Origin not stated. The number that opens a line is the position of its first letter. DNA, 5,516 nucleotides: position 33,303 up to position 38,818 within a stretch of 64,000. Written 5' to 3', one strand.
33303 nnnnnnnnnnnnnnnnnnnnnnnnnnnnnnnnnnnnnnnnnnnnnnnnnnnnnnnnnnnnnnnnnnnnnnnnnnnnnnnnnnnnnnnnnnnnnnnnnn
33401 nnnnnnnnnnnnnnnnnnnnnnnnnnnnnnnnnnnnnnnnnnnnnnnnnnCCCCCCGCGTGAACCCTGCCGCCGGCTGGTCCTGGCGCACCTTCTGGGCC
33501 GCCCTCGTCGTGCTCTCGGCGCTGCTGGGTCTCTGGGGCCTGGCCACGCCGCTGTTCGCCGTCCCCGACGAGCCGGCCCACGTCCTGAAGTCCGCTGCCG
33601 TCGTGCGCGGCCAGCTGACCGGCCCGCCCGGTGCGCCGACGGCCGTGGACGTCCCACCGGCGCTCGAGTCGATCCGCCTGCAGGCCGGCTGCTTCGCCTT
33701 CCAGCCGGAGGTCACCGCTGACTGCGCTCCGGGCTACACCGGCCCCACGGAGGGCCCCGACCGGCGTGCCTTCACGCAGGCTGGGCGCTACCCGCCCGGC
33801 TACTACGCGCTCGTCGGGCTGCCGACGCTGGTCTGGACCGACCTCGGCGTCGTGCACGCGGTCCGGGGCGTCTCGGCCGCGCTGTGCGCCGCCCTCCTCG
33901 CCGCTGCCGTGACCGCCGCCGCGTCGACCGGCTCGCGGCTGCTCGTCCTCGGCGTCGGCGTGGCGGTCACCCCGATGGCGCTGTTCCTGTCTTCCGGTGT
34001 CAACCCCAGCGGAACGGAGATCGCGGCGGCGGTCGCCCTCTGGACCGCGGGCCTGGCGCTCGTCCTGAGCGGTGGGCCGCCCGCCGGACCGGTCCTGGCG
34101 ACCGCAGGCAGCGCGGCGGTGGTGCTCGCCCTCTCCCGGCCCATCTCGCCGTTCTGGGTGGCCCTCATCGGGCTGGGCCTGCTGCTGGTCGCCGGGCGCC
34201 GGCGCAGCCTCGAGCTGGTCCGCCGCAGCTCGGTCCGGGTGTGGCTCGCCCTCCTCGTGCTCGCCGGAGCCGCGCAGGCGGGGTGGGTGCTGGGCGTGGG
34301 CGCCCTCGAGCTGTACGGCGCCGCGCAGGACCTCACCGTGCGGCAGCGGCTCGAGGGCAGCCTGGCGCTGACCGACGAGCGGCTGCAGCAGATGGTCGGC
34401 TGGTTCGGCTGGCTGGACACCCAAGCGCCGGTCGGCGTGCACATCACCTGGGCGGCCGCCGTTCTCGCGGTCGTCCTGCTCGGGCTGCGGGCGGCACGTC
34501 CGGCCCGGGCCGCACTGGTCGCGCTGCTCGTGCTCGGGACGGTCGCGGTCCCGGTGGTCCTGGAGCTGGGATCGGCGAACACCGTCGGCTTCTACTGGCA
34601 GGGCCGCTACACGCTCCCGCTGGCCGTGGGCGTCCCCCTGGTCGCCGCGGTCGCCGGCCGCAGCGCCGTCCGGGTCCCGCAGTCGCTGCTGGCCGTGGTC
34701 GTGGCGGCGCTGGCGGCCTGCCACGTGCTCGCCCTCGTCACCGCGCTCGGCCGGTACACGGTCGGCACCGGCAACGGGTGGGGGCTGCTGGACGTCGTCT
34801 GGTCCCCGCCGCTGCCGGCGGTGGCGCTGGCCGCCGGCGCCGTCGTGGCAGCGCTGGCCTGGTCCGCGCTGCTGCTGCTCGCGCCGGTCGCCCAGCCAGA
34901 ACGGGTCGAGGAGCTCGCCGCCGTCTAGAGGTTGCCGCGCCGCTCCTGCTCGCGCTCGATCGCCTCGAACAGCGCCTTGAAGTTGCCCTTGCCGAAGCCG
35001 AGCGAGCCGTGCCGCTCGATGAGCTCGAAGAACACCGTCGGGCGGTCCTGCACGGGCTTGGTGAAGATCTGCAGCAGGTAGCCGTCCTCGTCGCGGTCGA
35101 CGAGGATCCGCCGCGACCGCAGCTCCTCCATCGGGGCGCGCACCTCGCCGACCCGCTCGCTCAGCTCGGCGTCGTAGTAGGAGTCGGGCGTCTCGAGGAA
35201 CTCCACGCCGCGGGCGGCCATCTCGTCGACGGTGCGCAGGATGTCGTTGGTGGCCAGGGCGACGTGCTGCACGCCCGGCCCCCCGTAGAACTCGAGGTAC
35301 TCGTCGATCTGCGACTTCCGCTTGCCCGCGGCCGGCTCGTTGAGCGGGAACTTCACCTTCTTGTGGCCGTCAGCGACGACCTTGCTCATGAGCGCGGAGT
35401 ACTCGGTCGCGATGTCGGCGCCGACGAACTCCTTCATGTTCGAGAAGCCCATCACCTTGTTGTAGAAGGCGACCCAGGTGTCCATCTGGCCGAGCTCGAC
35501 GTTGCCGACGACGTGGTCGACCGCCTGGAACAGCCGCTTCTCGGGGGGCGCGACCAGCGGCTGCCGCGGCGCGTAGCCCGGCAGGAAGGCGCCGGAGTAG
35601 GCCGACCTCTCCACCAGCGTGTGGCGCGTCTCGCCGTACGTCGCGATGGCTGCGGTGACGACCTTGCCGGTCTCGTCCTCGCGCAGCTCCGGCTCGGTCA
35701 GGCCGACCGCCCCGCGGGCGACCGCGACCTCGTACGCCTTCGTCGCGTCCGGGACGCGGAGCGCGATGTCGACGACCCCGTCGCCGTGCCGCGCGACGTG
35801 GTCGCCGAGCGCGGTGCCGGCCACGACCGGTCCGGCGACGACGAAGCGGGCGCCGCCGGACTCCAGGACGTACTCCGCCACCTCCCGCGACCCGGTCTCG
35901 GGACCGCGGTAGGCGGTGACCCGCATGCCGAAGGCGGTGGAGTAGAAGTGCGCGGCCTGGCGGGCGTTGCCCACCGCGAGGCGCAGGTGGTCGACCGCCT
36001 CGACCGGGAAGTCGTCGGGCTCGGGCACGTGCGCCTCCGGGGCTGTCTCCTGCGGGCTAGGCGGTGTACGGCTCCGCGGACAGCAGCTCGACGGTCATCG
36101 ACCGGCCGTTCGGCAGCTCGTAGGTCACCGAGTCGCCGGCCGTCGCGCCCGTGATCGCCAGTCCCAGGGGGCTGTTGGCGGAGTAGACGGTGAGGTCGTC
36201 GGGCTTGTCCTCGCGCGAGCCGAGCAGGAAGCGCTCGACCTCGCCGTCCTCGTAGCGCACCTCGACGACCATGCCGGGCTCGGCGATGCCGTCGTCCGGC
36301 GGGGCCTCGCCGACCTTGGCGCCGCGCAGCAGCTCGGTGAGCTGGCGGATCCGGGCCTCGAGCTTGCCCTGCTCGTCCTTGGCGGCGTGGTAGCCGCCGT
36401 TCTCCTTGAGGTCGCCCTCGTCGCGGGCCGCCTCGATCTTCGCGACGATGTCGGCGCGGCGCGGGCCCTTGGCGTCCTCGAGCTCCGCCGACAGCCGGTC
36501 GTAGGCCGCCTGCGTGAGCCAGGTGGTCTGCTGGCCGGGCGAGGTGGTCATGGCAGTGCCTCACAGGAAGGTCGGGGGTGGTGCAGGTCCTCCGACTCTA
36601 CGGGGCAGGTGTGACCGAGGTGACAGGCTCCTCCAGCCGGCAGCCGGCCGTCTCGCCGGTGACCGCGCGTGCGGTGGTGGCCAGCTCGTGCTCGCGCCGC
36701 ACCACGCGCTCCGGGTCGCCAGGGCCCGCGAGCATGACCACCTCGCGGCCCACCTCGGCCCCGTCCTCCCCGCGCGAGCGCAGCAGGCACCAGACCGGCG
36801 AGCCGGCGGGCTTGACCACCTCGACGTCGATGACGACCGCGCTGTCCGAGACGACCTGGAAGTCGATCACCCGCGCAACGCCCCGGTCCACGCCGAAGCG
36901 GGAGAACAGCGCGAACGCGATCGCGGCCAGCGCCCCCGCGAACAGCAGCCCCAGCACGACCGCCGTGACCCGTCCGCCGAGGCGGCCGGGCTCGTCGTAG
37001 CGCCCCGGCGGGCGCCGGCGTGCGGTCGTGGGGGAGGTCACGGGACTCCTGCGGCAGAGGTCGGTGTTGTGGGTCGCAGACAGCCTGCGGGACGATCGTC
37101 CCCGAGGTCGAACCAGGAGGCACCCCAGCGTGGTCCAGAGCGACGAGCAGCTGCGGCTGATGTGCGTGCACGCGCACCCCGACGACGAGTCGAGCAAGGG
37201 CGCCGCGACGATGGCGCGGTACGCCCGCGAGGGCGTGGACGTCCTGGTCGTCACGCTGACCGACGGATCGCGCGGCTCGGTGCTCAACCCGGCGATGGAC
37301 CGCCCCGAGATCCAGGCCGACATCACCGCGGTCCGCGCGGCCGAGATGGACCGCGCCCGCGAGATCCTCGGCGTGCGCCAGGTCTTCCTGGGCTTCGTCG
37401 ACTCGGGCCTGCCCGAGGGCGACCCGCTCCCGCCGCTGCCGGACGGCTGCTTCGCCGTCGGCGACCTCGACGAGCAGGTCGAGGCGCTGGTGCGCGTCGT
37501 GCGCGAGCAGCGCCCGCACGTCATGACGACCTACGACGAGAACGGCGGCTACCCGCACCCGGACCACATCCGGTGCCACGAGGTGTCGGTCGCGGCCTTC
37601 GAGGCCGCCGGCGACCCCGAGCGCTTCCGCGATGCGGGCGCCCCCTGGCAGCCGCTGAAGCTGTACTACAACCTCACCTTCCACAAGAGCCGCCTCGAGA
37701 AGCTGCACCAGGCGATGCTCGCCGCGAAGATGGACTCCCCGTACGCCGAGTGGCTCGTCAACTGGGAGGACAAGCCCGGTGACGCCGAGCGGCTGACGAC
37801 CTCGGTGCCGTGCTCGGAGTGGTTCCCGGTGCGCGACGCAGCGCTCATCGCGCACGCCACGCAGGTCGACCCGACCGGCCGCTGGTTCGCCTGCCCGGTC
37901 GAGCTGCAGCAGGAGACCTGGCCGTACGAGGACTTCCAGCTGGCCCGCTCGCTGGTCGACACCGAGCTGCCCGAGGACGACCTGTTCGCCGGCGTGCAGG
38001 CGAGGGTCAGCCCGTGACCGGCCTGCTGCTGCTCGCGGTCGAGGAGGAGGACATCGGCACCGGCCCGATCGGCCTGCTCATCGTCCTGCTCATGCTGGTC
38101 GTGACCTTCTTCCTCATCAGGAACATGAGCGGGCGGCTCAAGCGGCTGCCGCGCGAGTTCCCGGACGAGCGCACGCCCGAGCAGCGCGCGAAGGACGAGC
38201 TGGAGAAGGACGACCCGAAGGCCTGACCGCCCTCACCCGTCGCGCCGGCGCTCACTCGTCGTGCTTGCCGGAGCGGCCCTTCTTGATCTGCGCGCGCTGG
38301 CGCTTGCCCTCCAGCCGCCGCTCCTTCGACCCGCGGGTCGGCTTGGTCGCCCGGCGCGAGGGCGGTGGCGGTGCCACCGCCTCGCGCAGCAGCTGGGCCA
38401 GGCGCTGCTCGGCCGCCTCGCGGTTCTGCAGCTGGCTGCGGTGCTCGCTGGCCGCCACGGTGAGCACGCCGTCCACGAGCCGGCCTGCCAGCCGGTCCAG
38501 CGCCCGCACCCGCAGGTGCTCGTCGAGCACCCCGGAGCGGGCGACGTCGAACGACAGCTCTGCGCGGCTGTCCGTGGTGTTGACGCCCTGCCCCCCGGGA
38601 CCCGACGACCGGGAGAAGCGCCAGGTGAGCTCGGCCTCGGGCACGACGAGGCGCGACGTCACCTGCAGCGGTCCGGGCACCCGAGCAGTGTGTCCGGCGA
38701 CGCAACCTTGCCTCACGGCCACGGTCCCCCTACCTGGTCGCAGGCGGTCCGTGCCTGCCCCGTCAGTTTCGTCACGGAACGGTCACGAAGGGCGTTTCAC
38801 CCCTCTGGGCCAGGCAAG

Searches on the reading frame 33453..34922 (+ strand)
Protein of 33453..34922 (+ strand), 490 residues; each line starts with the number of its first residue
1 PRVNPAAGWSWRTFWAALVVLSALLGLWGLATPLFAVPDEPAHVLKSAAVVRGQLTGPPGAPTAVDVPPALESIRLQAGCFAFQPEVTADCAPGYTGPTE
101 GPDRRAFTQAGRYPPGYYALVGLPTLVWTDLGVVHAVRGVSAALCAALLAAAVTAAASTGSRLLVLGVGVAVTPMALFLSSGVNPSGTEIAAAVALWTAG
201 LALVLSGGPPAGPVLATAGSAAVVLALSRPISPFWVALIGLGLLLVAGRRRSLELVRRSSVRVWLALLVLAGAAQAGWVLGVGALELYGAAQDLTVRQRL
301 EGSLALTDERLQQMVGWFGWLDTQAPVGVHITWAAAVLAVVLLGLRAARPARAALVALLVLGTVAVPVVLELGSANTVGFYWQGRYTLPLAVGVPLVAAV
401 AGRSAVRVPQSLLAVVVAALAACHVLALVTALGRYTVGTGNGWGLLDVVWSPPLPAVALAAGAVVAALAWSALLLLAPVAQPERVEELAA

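Call 32: search_protein_families(library=pfam, proteins=[window:33453-34922:+], max_evalue=0.001)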
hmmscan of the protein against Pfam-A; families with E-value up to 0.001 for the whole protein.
window:33453-34922:+ (490 aa): 1 family
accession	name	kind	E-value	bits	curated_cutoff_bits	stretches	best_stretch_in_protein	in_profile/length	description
PF09913.15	DUF2142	-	1.4e-36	126.6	30.1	1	25-393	4-394/395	Predicted membrane protein (DUF2142)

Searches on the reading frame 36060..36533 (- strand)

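Call 33: search_protein_families(library=pfam, proteins=[window:36060-36533:-], max_evalue=0.001)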
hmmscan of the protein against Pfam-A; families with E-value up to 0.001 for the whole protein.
window:36060-36533:- (158 aa): 2 families
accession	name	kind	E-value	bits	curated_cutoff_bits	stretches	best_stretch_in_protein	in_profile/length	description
PF03449.20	GreA_GreB_N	-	1.3e-25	89.8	24.5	1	5-74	2-71/71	Transcription elongation factor, N-terminal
PF01272.25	GreA_GreB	-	2.7e-13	50.1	26.9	1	82-154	4-76/77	Transcription elongation factor, GreA/GreB, C-term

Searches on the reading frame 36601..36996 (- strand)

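Call 33: search_protein_families(library=pfam, proteins=[window:36601-36996:-], max_evalue=0.001)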
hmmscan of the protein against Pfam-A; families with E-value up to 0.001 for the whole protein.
window:36601-36996:- (132 aa): 1 family
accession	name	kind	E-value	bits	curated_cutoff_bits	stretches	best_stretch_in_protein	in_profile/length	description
PF14155.11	DUF4307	-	8e-24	84.1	27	1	8-119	2-111/111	Domain of unknown function (DUF4307)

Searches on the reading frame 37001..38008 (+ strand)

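Call 33: search_protein_families(library=pfam, proteins=[window:37001-38008:+], max_evalue=0.001)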
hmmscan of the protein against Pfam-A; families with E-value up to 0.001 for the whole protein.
window:37001-38008:+ (336 aa): 1 family
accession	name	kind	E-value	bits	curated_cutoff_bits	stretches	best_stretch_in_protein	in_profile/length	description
PF02585.22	PIG-L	-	7.5e-28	98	28.2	1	54-199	1-128/129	GlcNAc-PI de-N-acetylase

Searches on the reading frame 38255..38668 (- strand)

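Call 33: search_protein_families(library=pfam, proteins=[window:38255-38668:-], max_evalue=0.001)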
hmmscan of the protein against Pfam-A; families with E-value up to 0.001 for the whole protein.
window:38255-38668:- (138 aa): 1 family
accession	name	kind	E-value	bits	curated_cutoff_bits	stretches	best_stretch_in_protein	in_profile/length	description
PF00472.26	RF-1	-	4.7e-20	72.1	35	1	7-132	5-116/116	RF-1 domain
